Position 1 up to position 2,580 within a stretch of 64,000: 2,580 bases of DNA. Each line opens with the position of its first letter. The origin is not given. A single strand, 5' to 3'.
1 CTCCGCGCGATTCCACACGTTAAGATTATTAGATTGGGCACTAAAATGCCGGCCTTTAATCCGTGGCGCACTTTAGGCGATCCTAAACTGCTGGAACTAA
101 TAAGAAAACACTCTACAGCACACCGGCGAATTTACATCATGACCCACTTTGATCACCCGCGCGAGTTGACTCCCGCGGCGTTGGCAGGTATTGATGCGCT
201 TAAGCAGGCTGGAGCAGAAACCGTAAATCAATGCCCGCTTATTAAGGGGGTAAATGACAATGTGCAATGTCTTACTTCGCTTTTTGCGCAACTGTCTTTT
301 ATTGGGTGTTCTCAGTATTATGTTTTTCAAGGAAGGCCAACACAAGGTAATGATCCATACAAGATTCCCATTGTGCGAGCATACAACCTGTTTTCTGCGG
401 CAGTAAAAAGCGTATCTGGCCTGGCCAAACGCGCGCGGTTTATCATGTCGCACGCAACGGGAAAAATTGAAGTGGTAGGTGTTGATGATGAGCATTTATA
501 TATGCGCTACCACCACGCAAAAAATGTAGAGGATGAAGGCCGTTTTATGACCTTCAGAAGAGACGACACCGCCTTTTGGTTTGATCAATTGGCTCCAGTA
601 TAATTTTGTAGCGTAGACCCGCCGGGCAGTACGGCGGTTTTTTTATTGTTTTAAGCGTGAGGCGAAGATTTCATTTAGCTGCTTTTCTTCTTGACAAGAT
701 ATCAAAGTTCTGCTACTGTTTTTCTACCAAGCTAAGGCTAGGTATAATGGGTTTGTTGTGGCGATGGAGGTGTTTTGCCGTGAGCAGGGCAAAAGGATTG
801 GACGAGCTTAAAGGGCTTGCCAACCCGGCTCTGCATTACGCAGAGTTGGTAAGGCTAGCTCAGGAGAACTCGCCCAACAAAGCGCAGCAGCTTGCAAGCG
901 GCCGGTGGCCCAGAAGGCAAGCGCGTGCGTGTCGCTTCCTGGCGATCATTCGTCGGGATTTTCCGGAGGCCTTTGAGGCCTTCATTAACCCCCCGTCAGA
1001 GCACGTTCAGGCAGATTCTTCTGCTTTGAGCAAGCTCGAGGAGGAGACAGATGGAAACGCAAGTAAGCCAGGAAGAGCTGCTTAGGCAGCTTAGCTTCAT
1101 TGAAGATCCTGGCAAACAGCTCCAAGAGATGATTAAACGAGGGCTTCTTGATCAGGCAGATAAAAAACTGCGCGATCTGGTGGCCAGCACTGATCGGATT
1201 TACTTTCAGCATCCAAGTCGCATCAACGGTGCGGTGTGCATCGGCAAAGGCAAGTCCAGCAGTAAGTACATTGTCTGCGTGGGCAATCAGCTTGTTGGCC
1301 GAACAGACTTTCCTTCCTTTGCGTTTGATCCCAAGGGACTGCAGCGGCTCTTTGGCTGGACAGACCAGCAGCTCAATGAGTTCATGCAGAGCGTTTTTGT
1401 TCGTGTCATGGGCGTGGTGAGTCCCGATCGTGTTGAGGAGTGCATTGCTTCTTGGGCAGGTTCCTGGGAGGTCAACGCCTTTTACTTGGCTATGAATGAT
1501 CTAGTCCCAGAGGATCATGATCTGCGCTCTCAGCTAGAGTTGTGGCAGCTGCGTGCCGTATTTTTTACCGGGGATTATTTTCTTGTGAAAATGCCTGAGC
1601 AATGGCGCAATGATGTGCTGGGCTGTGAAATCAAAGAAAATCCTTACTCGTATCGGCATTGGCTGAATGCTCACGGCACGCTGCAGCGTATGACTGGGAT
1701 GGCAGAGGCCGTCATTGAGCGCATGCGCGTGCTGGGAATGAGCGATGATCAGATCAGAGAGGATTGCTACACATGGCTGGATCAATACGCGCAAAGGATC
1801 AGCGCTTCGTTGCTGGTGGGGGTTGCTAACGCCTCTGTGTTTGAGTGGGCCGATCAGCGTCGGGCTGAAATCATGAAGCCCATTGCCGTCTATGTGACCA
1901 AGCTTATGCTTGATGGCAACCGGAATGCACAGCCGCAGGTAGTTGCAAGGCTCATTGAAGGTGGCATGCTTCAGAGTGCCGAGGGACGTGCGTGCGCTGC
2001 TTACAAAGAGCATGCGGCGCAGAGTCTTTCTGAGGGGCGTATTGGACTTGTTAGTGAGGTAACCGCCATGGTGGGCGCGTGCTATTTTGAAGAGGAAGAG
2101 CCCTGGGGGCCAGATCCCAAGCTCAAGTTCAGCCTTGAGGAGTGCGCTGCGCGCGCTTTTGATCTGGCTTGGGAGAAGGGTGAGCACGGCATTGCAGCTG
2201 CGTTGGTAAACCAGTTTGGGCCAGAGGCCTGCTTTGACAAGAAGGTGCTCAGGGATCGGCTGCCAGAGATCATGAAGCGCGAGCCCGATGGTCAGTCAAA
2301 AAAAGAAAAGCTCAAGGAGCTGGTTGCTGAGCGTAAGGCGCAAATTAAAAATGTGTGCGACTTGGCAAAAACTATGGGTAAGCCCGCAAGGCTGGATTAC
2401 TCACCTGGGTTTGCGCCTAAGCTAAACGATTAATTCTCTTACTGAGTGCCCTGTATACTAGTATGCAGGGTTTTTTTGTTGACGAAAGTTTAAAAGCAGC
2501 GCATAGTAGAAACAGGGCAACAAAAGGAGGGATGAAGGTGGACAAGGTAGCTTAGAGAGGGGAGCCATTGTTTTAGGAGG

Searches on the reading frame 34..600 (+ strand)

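Call 83: search_protein_families(library=ncbifam, proteins=[window:34-600:+], max_evalue=0.01)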
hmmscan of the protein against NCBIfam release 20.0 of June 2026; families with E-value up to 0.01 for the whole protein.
window:34-600:+ (189 aa): 6 families
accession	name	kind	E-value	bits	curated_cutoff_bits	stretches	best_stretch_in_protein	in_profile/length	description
TIGR03822.1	AblA_like_2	hypoth_equivalog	2.1e-18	66.4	396.25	1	4-143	176-309/321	lysine-2,3-aminomutase-like protein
TIGR04368.1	Glu_2_3_NH3_mut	equivalog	1.1e-16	60.4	650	1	2-144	237-374/404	glutamate 2,3-aminomutase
TIGR03820.1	lys_2_3_AblA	equivalog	1.6e-16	60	525.4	1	1-147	192-333/417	lysine 2,3-aminomutase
TIGR04468.1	arg_2_3_am_muta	equivalog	3.2e-16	59.3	600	1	2-148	189-328/351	arginine 2,3-aminomutase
TIGR00238.1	TIGR00238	subfamily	1.9e-15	56.7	199.2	1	18-131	211-321/331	KamA family radical SAM protein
TIGR03821.1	EFP_modif_epmB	equivalog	2.8e-13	49.5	369.3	1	27-129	200-302/321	EF-P beta-lysylation protein EpmB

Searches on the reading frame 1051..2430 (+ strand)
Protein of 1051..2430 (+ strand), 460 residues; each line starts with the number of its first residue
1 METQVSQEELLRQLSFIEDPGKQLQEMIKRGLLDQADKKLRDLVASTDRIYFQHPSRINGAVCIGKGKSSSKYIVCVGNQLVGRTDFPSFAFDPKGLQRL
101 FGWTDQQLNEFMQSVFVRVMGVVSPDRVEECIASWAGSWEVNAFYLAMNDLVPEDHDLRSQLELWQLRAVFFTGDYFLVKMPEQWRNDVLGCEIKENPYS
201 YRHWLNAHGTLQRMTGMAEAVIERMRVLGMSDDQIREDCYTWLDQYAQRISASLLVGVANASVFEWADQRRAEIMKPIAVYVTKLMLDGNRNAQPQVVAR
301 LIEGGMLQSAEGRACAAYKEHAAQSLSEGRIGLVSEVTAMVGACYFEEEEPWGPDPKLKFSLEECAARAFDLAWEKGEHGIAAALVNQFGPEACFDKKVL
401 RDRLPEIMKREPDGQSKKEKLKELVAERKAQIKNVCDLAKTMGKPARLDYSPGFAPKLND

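Call 12: search_protein_families(library=pfam, proteins=[window:1051-2430:+], max_evalue=0.01)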
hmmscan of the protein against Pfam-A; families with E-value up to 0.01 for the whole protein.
window:1051-2430:+ (460 aa): 1 family
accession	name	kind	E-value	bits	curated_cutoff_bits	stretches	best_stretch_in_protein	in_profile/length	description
PF16572.11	HlyD_D4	-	0.0031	17.8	26.4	1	212-237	20-48/55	Long alpha hairpin domain of cation efflux system protein, CusB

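Call 83: search_protein_families(library=ncbifam, proteins=[window:1051-2430:+], max_evalue=0.01)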
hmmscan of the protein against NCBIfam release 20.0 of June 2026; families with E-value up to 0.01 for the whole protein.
window:1051-2430:+ (460 aa): 0 families

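Call 84: search_protein_families(library=padloc, proteins=[window:1051-2430:+], max_evalue=0.01)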
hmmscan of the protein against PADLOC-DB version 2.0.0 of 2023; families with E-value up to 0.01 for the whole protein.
window:1051-2430:+ (460 aa): 0 families
